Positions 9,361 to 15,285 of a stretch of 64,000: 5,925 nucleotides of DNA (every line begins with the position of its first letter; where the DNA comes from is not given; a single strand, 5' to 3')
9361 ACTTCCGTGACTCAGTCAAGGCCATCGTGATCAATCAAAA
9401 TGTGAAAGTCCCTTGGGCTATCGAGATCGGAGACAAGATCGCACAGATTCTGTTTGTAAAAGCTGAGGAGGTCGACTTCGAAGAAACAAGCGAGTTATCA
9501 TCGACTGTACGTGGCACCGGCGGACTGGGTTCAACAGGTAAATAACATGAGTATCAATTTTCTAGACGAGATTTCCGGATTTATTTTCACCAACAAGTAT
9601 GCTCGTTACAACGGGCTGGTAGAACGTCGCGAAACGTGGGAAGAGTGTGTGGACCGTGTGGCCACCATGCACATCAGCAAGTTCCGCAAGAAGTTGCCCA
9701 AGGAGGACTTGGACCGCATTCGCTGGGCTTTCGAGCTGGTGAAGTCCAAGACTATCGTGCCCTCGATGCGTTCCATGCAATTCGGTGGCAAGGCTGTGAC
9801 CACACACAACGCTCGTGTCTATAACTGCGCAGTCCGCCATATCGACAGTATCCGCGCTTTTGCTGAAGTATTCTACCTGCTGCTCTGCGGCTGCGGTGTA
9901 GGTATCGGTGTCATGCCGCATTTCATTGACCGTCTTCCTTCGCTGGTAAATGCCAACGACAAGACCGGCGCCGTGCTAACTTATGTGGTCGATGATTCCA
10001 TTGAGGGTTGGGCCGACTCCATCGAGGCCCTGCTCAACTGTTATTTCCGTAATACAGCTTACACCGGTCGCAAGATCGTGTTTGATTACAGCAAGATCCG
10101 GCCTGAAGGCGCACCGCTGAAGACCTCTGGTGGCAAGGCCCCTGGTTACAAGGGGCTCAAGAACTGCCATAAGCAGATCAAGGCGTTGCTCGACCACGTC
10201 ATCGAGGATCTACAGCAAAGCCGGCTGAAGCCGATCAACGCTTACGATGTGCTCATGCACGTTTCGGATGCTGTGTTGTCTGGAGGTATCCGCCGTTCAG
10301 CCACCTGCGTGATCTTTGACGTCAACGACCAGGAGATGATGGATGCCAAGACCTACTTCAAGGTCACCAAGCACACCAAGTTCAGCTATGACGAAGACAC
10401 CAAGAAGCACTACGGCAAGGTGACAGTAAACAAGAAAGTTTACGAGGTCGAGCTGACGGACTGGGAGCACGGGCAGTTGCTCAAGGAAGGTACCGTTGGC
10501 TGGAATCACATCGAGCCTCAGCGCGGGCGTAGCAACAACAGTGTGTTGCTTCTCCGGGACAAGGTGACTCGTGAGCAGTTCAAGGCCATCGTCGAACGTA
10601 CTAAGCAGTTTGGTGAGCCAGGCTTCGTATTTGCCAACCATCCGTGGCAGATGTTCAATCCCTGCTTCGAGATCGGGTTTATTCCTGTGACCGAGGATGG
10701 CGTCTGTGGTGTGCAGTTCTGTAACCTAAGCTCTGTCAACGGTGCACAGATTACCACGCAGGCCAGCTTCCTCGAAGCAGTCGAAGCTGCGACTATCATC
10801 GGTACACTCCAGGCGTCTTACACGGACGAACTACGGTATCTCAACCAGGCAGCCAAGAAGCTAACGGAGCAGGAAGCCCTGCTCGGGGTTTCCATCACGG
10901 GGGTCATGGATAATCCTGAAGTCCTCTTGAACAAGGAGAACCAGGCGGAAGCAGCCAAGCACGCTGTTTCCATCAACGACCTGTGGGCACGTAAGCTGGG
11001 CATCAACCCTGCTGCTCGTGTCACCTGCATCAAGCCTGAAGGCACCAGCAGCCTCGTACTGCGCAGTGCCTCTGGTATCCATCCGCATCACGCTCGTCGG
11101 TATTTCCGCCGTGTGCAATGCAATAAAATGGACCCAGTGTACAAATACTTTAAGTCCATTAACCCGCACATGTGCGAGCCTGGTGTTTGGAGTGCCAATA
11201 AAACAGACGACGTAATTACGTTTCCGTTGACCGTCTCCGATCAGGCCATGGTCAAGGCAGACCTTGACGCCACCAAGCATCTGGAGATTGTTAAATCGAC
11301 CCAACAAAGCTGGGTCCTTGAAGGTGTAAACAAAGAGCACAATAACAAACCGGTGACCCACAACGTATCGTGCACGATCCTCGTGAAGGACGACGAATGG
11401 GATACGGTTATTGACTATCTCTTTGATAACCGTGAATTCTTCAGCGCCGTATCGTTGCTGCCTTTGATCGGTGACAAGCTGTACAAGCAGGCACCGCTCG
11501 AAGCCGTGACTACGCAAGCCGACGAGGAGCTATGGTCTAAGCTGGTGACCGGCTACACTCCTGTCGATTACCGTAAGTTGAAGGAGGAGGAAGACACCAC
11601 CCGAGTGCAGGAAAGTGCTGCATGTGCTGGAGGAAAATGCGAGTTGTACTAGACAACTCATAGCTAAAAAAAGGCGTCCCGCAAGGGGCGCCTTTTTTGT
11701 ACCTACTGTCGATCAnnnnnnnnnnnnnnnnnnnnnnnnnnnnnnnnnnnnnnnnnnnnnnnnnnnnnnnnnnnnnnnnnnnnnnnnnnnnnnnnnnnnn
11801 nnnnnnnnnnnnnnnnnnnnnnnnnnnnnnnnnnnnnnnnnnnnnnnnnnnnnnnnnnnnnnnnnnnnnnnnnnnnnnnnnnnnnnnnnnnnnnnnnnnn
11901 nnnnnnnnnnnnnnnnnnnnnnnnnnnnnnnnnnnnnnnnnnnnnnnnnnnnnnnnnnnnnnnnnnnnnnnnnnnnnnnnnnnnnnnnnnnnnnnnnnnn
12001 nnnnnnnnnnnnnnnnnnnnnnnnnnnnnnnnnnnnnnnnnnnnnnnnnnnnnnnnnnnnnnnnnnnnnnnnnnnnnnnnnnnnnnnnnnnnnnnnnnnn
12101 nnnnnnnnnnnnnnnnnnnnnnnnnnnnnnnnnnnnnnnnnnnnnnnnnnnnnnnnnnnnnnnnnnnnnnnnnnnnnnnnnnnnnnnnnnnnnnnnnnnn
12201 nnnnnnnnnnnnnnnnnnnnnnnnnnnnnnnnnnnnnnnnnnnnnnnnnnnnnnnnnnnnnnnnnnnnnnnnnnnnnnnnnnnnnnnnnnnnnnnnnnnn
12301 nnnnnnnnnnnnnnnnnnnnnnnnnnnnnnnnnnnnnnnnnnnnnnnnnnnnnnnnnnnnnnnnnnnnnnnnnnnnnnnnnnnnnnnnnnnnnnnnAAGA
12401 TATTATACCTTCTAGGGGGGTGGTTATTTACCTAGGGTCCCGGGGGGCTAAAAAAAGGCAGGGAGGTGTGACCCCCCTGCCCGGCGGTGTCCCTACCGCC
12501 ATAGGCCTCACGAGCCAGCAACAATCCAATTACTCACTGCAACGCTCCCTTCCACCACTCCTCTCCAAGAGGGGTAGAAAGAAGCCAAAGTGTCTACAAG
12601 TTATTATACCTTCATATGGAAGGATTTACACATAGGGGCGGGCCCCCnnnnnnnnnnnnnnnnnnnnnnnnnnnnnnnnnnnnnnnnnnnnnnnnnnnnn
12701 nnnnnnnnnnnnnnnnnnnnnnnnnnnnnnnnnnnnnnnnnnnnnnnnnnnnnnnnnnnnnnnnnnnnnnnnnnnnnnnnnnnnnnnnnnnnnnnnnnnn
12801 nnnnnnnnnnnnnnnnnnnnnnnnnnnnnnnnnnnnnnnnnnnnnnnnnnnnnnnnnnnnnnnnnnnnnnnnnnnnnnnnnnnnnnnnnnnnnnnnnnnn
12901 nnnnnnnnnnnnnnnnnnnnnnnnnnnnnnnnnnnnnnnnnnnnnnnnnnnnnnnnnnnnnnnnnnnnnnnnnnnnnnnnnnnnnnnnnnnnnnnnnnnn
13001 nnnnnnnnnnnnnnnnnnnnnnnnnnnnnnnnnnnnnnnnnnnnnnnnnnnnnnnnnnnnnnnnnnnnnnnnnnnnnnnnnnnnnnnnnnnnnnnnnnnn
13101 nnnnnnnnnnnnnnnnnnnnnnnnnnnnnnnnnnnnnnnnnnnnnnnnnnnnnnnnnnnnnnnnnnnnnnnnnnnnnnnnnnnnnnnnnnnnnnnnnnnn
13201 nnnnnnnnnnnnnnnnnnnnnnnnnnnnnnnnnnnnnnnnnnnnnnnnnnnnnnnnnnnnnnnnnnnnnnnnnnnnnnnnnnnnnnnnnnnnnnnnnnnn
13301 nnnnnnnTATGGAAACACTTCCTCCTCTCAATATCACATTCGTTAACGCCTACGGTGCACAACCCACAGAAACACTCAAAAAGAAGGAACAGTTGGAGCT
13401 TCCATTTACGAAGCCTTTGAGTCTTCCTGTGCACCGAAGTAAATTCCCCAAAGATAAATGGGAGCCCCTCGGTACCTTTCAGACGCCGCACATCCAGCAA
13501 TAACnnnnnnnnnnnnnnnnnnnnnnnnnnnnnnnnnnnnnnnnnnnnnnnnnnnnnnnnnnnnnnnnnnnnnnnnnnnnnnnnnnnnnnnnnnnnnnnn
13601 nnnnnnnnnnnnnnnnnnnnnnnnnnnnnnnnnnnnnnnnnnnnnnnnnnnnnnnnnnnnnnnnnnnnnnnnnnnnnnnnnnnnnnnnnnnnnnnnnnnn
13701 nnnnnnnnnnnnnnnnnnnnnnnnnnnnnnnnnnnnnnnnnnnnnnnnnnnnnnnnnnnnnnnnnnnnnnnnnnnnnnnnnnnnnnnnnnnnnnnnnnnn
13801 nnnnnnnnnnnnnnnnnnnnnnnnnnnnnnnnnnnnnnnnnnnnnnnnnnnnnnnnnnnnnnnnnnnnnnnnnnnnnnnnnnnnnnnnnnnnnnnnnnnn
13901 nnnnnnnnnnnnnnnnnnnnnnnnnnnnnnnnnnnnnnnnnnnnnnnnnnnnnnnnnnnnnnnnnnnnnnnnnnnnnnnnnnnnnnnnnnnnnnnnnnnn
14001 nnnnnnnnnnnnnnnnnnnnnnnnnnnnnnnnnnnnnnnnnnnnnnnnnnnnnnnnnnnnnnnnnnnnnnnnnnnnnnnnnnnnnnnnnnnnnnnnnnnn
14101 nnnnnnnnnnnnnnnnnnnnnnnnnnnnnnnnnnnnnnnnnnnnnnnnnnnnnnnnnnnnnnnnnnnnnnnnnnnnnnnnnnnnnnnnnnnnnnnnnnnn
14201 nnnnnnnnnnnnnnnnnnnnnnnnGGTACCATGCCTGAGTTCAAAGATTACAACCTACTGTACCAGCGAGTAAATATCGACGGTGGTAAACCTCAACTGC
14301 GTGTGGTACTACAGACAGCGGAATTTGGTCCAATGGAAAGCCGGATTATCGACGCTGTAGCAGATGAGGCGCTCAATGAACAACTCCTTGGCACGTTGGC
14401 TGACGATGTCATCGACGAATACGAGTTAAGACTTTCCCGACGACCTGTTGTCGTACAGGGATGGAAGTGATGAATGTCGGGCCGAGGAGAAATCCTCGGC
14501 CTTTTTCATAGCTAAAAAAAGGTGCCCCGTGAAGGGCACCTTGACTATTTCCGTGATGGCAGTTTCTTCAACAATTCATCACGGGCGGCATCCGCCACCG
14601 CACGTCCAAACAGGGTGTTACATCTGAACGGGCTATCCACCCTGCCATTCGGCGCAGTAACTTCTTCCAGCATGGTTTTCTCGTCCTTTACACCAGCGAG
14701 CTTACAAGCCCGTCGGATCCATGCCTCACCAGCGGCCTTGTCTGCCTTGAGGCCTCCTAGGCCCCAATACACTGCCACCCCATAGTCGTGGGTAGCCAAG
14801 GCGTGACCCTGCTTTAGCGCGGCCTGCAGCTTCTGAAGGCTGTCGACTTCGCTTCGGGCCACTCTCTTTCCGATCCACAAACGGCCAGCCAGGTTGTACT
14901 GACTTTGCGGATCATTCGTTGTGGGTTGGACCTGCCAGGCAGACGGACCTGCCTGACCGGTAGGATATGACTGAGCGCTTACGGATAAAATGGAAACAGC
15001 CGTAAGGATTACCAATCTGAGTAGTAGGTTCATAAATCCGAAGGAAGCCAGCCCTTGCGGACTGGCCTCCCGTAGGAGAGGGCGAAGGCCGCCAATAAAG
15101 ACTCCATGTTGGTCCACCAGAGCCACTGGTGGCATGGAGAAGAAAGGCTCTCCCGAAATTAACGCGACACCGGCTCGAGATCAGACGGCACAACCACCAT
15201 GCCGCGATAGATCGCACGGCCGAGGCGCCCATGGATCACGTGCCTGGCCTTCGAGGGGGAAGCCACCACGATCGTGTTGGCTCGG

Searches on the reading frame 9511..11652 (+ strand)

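Call 66: search_protein_families(library=phrogs, proteins=[window:9511-11652:+], max_evalue=0.00001)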
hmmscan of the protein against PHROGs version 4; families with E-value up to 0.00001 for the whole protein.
window:9511-11652:+ (713 aa): 1 family
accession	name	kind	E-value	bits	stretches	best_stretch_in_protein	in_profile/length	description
phrog_367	-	DNA, RNA and nucleotide metabolism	1.1e-111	375.2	1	19-712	32-696/701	ribonucleotide reductase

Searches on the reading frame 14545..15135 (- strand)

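Call 13: search_protein_families(library=pfam, proteins=[window:14545-15135:-], max_evalue=0.01)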
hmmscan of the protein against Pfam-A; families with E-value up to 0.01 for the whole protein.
window:14545-15135:- (196 aa): 0 families

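Call 16: search_protein_families(library=phrogs, proteins=[window:14545-15135:-], max_evalue=0.001)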
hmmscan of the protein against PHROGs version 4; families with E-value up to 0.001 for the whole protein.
window:14545-15135:- (196 aa): 1 family
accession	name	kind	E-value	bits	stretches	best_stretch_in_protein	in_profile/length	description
phrog_8741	-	unknown function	0.00088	19.6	1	74-163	180-267/380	-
